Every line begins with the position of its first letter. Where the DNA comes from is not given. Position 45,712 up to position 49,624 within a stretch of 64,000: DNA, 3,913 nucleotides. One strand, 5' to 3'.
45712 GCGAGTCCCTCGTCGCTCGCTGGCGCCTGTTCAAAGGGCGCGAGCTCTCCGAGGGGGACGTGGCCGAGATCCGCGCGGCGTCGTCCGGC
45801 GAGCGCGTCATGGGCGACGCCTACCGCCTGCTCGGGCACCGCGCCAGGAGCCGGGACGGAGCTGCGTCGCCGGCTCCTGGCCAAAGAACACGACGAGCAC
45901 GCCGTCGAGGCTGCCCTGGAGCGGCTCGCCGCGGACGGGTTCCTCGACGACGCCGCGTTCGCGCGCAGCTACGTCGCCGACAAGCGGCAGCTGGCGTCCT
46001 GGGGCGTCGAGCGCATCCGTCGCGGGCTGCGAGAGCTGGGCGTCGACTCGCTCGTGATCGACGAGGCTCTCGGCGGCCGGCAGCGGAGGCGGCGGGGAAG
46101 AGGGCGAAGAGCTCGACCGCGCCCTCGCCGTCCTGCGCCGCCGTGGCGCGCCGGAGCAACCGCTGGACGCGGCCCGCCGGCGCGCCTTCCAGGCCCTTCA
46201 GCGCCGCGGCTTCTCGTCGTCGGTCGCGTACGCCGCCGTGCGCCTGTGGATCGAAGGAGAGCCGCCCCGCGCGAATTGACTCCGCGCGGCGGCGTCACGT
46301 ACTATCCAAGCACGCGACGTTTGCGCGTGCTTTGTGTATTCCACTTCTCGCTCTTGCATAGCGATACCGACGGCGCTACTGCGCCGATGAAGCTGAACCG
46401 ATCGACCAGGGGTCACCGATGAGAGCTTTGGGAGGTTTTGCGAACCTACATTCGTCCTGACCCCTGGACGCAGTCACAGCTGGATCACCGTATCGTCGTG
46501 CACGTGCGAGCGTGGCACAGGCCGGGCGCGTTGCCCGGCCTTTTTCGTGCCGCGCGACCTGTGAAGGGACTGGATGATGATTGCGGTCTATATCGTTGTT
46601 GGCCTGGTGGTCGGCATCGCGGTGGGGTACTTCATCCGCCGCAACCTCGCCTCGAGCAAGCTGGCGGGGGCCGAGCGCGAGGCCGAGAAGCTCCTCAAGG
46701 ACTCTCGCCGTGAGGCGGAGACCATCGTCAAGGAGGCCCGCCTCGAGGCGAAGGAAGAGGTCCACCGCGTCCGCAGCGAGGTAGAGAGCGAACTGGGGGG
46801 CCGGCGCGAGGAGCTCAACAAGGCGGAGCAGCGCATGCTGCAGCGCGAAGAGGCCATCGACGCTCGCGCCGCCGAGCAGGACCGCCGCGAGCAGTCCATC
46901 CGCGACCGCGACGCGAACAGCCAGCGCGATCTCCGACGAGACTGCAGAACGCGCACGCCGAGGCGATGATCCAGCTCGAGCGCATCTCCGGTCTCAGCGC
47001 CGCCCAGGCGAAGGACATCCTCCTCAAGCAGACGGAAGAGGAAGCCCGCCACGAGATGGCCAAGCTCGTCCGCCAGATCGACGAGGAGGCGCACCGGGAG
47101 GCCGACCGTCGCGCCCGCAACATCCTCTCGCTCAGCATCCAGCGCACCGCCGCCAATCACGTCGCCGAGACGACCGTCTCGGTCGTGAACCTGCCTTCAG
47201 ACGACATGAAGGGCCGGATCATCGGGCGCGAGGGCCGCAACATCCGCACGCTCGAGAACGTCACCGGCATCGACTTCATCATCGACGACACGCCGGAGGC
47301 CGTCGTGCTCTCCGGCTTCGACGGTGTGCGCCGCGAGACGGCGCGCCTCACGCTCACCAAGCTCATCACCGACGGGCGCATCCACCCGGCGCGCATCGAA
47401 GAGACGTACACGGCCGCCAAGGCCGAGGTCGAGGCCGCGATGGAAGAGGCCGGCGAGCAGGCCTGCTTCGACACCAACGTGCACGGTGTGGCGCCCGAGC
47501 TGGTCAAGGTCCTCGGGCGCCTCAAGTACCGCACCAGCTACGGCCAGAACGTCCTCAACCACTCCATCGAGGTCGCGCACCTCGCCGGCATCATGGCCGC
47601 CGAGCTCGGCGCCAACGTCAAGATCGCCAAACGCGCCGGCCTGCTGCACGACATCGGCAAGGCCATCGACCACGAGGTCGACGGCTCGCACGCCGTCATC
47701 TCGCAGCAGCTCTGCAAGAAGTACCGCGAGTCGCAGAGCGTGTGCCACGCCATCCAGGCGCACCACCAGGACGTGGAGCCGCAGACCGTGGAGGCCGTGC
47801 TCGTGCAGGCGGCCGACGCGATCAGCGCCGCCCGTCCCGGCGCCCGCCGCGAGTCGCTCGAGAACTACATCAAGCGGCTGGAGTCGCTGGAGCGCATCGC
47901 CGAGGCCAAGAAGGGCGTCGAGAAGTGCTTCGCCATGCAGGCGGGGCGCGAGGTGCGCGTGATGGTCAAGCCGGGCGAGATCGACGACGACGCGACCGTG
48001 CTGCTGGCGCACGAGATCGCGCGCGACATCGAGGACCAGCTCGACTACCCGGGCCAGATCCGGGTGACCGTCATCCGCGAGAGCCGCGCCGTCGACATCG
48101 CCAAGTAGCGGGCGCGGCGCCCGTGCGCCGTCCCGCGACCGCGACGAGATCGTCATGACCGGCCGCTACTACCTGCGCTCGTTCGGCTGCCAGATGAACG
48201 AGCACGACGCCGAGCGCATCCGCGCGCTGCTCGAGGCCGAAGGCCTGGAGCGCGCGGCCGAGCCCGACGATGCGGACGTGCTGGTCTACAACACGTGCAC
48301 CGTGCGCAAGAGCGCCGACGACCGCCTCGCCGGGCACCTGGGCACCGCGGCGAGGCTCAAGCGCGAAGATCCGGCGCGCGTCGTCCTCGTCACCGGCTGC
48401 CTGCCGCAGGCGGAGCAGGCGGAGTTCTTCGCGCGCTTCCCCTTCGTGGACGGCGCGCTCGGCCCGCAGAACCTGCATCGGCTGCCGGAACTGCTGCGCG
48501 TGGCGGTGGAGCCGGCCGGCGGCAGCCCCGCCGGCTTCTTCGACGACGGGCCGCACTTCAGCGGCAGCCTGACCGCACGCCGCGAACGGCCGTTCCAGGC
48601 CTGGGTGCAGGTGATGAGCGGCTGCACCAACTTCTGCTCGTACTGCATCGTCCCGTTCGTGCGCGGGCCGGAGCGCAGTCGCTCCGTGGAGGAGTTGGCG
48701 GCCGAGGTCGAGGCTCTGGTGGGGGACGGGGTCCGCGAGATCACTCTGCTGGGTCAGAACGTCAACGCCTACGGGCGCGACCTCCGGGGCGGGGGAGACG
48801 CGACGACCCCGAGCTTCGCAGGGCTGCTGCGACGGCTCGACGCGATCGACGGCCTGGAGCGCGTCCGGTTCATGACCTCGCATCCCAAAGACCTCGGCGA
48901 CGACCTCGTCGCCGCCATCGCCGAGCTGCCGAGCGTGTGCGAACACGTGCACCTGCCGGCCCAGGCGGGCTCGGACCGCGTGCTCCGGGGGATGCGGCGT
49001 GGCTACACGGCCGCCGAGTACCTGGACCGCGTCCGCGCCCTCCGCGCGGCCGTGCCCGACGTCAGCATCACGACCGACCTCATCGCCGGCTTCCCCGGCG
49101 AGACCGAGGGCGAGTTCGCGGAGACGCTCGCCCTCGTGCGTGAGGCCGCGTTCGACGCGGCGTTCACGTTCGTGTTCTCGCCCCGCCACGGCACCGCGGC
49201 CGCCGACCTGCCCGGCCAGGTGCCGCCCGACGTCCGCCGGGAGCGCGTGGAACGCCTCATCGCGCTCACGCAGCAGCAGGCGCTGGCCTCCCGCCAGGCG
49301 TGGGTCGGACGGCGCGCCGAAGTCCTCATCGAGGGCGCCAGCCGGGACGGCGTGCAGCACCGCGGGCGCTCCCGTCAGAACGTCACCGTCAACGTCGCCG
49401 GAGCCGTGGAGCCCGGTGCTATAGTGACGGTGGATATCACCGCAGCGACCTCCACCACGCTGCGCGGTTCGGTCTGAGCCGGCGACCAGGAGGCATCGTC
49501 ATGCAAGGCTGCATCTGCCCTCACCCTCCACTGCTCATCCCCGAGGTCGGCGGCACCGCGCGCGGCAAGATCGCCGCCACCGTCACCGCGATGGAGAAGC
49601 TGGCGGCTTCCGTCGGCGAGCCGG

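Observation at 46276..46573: Promoter-to-terminator structured RNA of about 235 nt immediately upstream of rny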

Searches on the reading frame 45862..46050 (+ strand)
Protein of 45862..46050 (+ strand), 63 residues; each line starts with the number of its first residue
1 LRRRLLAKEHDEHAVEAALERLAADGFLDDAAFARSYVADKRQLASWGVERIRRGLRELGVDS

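Call 10: search_protein_families(library=pfam, proteins=[window:45862-46050:+])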
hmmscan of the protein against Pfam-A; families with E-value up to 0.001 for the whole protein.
window:45862-46050:+ (63 aa): 2 families
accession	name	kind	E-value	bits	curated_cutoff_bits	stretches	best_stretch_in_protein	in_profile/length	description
PF02631.22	RecX_HTH2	-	4.9e-09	36.7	26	1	29-62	1-34/42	RecX, second three-helix domain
PF21982.2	RecX_HTH1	-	0.00028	21.2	26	1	1-22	19-40/40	RecX, first three-helix domain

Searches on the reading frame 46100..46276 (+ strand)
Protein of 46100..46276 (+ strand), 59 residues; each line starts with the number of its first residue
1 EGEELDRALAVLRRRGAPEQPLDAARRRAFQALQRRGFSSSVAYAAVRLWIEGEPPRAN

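Call 10: search_protein_families(library=pfam, proteins=[window:46100-46276:+])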
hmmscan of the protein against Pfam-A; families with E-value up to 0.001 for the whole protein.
window:46100-46276:+ (59 aa): 1 family
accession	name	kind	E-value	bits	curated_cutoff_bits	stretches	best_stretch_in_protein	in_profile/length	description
PF21981.2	RecX_HTH3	-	9.3e-08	32.6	26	1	3-47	2-48/48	RecX, third three-helix domain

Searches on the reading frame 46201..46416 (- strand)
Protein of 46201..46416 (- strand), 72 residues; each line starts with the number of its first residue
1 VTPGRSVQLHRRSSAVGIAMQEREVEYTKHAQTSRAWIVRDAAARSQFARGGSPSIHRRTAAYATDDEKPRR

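Call 64: search_protein_families(library=pfam, proteins=[window:46201-46416:-], max_evalue=0.1)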
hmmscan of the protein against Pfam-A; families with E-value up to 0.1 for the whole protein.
window:46201-46416:- (72 aa): 0 families
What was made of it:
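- On Small protein gene or leader peptide: The three overlapping ORFs have no Pfam hit (call 64).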

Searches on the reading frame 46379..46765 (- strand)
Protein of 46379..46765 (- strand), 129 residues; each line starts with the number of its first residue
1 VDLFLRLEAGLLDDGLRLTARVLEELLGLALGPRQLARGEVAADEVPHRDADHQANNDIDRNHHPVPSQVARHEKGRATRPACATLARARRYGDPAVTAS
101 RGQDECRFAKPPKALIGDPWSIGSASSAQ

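Call 64: search_protein_families(library=pfam, proteins=[window:46379-46765:-], max_evalue=0.1)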
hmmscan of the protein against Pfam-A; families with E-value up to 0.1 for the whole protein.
window:46379-46765:- (129 aa): 0 families

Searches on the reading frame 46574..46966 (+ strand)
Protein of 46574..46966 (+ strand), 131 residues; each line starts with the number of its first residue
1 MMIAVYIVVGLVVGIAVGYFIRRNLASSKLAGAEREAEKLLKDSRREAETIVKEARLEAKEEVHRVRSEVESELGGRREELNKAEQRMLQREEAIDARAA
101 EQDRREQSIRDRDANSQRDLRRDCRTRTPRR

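Call 10: search_protein_families(library=pfam, proteins=[window:46574-46966:+])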
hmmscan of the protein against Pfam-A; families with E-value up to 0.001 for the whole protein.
window:46574-46966:+ (131 aa): 1 family
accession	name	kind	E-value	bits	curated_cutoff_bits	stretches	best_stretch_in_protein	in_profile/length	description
PF12072.13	RNase_Y_N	-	1e-31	110.4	32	1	3-117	2-119/201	RNase Y N-terminal region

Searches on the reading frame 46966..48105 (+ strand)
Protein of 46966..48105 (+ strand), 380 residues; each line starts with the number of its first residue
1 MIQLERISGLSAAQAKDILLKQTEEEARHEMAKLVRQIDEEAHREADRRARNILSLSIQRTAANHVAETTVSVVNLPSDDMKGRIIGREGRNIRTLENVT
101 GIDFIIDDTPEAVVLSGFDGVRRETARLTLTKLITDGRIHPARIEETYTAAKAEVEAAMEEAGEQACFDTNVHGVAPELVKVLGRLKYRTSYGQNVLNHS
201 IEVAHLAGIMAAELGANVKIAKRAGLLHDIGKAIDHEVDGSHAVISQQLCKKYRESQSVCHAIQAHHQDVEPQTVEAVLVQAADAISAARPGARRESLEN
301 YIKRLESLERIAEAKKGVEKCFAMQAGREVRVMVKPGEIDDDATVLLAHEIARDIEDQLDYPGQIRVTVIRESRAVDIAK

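Call 10: search_protein_families(library=pfam, proteins=[window:46966-48105:+])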
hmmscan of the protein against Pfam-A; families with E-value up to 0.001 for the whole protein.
window:46966-48105:+ (380 aa): 4 families
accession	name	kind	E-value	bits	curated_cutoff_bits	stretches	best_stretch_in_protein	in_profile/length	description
PF12072.13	RNase_Y_N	-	4.2e-20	72.5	32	1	3-65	139-201/201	RNase Y N-terminal region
PF01966.28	HD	-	5.9e-19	68.9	22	1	196-288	1-115/116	HD domain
PF00013.35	KH_1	-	4.4e-06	26.8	21.5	1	75-120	5-54/66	KH domain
PF08668.18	HDOD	-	3.8e-05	23.7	22.9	1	195-277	94-174/196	HDOD domain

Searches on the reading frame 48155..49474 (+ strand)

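Call 10: search_protein_families(library=pfam, proteins=[window:48155-49474:+])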
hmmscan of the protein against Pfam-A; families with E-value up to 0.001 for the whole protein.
window:48155-49474:+ (440 aa): 3 families
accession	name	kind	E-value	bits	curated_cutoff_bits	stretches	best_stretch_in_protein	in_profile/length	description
PF04055.27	Radical_SAM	-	2.6e-28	99.7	29.5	1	152-327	2-165/166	Radical SAM superfamily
PF00919.26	UPF0004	-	5.5e-26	90.9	27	1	4-103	1-98/98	Uncharacterized protein family UPF0004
PF01938.26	TRAM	-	6.8e-07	29.5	21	1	384-440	4-60/61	TRAM domain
